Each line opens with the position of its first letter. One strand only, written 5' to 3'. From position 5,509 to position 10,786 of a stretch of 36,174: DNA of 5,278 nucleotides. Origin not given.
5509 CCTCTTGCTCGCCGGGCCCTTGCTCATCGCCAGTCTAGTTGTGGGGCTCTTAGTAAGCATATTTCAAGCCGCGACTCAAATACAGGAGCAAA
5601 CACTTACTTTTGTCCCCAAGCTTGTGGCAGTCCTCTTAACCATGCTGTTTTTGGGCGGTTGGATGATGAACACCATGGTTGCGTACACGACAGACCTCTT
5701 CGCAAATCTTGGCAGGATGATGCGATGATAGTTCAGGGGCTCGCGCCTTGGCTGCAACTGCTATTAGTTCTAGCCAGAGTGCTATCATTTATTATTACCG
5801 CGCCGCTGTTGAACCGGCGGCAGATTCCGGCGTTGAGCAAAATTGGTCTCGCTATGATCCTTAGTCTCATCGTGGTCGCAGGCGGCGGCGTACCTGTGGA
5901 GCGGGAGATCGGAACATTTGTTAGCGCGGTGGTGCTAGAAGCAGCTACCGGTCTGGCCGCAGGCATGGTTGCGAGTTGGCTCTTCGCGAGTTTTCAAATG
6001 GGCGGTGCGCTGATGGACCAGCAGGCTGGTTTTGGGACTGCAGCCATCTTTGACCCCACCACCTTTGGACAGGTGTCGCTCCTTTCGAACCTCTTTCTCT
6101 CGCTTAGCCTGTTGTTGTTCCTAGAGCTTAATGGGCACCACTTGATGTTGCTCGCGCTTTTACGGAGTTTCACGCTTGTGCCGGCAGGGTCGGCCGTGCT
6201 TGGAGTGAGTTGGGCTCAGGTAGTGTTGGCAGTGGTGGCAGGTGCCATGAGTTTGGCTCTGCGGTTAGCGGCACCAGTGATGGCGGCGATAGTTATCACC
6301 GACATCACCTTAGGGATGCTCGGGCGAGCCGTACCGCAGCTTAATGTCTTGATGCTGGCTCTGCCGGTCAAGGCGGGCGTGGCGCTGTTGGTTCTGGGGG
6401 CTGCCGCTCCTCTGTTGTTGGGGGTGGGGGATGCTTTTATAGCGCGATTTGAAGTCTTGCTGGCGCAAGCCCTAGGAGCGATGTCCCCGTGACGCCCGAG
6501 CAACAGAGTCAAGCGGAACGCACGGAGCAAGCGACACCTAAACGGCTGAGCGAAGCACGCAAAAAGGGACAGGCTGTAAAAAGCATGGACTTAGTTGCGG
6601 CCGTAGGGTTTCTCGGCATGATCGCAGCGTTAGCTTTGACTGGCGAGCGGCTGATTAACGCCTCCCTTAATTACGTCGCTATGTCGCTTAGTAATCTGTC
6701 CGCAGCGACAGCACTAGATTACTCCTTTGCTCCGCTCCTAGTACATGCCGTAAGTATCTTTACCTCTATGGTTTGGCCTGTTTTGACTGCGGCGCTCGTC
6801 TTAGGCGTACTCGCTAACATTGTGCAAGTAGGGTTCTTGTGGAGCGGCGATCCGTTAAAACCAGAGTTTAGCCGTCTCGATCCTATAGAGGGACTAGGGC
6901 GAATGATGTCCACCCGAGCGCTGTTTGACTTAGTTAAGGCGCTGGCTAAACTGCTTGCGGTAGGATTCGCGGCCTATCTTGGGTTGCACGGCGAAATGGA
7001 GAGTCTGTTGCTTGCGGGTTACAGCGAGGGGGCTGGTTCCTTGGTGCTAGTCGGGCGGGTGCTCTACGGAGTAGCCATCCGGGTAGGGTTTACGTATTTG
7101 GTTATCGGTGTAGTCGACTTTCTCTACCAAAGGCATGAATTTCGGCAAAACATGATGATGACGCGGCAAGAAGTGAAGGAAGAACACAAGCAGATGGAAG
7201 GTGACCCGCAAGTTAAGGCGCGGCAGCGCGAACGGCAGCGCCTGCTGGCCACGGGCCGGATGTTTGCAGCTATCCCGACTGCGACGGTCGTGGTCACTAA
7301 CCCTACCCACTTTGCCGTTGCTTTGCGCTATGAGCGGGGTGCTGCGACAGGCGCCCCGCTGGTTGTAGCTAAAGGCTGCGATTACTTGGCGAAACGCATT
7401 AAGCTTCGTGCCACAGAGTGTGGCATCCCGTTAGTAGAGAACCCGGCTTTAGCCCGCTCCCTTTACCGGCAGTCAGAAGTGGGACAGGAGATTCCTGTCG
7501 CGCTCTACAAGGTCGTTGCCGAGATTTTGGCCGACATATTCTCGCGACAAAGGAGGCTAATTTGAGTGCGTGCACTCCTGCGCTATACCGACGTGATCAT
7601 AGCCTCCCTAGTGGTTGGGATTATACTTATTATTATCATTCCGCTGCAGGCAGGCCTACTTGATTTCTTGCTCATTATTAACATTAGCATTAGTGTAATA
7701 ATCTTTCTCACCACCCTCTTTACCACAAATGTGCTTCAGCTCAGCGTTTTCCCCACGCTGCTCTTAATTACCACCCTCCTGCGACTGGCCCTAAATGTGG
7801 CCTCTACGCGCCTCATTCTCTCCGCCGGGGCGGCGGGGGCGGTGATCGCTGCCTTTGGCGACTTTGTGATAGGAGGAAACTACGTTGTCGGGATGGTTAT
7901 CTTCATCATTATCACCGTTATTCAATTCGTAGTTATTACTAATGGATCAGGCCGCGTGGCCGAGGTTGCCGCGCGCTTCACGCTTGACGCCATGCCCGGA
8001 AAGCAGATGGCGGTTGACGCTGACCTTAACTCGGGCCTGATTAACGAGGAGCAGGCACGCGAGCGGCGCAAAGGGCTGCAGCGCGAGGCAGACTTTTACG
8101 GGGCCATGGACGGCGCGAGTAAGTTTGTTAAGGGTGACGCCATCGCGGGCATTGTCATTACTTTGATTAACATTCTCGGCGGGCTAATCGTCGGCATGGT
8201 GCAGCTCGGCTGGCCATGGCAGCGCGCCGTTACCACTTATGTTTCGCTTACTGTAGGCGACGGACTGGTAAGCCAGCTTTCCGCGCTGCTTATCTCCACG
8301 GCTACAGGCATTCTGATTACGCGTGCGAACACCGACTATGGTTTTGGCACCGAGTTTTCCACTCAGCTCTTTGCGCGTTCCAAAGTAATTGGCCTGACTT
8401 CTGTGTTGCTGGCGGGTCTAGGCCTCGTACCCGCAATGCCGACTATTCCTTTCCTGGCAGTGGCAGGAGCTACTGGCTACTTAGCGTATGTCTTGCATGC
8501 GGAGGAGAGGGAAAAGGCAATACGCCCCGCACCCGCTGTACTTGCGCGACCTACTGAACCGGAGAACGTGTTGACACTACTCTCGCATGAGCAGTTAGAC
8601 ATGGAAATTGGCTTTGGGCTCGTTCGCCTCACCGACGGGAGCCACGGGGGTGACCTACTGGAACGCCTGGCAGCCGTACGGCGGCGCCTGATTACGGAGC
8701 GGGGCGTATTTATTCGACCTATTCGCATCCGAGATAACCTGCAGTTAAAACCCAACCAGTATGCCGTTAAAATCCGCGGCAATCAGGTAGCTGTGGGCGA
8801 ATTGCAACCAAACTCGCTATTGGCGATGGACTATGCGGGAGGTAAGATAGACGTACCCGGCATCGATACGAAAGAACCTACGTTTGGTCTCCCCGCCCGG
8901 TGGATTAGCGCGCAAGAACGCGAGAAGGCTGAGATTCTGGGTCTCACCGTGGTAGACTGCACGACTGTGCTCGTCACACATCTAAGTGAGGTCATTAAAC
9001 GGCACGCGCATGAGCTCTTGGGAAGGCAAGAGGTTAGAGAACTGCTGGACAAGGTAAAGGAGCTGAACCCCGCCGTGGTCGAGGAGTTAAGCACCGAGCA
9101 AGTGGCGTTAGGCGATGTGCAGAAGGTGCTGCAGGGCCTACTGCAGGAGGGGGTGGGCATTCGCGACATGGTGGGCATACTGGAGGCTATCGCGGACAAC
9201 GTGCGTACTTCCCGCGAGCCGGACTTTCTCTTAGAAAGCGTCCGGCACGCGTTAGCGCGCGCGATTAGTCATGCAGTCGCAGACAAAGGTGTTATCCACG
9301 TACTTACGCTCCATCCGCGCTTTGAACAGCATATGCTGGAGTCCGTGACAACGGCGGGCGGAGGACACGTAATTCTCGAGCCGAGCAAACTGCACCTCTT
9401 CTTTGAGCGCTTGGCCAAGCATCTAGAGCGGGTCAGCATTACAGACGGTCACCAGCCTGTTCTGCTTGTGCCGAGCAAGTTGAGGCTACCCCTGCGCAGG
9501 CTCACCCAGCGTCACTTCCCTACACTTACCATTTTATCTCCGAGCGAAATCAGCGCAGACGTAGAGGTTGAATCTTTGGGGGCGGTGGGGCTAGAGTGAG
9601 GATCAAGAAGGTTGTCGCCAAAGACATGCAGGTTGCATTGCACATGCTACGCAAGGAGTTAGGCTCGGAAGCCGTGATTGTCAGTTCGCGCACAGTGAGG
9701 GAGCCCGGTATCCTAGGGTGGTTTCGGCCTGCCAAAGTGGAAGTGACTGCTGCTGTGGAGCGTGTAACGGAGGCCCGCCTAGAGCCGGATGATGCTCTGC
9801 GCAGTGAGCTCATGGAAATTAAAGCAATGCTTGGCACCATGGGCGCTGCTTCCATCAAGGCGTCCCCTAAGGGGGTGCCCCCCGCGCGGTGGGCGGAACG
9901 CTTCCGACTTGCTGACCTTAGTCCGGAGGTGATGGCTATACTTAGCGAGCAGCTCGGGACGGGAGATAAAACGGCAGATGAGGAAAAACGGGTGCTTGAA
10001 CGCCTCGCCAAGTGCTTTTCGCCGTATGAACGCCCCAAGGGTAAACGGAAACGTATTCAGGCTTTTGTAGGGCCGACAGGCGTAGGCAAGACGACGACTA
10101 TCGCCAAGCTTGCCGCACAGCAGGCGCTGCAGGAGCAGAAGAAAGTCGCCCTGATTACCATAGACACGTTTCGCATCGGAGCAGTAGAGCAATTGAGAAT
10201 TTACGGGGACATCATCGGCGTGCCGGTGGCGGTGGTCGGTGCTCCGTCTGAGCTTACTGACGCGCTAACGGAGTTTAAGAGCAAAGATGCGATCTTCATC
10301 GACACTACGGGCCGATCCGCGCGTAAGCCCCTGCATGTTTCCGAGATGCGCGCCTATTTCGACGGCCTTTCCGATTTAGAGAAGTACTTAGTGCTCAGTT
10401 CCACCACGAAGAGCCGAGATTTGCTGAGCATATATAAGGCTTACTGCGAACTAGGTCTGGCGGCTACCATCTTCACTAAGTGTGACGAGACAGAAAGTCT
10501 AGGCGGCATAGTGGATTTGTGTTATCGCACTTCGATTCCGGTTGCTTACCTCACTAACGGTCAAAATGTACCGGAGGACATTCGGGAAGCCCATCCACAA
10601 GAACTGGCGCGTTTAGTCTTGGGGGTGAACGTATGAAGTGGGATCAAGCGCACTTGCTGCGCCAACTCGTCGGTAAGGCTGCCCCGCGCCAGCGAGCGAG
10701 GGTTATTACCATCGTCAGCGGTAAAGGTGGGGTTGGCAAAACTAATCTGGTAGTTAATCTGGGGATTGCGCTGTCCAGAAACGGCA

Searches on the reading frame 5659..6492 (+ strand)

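Call 52: search_protein_families(library=pfam, proteins=[window:5659-6492:+], max_evalue=0.0001)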
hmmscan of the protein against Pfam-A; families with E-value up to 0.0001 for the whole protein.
window:5659-6492:+ (277 aa): 1 family
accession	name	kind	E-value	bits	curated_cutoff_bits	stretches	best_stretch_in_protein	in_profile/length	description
PF01311.25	Bac_export_1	-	7.9e-56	189.7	27.8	1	33-259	3-225/230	Bacterial export proteins, family 1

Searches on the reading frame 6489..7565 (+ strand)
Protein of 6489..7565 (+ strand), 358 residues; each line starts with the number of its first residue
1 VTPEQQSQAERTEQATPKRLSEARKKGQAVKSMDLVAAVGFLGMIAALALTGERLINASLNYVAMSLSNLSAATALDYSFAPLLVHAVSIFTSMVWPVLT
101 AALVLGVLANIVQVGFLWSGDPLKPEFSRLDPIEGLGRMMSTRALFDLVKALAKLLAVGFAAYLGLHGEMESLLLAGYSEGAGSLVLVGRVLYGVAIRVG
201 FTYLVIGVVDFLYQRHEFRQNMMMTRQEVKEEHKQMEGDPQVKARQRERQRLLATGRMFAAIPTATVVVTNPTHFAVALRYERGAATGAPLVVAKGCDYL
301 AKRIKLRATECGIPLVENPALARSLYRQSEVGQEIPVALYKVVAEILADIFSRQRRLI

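Call 52: search_protein_families(library=pfam, proteins=[window:6489-7565:+], max_evalue=0.0001)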
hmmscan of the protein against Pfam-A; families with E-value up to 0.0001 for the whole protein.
window:6489-7565:+ (358 aa): 1 family
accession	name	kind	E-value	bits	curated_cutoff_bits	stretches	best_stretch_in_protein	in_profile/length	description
PF01312.24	Bac_export_2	-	1.2e-116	390.1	24.4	1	10-348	2-333/335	FlhB HrpN YscU SpaS Family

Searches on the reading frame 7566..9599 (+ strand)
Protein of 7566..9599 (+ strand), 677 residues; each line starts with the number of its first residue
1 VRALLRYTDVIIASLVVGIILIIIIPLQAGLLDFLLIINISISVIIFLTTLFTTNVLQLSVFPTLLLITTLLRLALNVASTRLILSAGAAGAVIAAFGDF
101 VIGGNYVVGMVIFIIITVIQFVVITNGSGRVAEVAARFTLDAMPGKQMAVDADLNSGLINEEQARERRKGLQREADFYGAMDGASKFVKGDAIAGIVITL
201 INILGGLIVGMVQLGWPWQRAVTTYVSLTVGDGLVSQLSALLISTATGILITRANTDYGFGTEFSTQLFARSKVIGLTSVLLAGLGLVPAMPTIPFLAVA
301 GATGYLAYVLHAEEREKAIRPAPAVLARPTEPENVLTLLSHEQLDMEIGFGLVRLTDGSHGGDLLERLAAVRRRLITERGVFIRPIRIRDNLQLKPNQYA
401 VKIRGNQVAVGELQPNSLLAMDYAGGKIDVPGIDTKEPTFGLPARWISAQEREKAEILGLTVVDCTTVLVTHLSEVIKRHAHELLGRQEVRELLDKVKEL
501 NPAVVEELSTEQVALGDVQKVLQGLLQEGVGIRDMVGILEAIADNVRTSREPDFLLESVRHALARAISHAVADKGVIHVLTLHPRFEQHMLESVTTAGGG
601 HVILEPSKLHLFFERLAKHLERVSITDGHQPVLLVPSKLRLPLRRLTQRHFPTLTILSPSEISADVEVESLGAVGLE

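Call 52: search_protein_families(library=pfam, proteins=[window:7566-9599:+], max_evalue=0.0001)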
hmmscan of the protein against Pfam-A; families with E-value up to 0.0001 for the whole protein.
window:7566-9599:+ (677 aa): 1 family
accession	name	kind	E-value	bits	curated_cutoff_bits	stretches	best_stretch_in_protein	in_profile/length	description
PF00771.25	FHIPEP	-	2.5e-252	839.6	29.1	1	19-666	1-656/657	FHIPEP family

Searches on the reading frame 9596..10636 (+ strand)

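Call 52: search_protein_families(library=pfam, proteins=[window:9596-10636:+], max_evalue=0.0001)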
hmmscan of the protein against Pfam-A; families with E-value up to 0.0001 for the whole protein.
window:9596-10636:+ (346 aa): 2 families
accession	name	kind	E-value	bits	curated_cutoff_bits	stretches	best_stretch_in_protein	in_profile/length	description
PF00448.28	SRP54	-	6.5e-44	150.4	22.7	1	154-342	3-195/196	SRP54-type protein, GTPase domain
PF04851.21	ResIII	-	6.9e-05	23.2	22.5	0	128-190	6-61/164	Type III restriction enzyme, res subunit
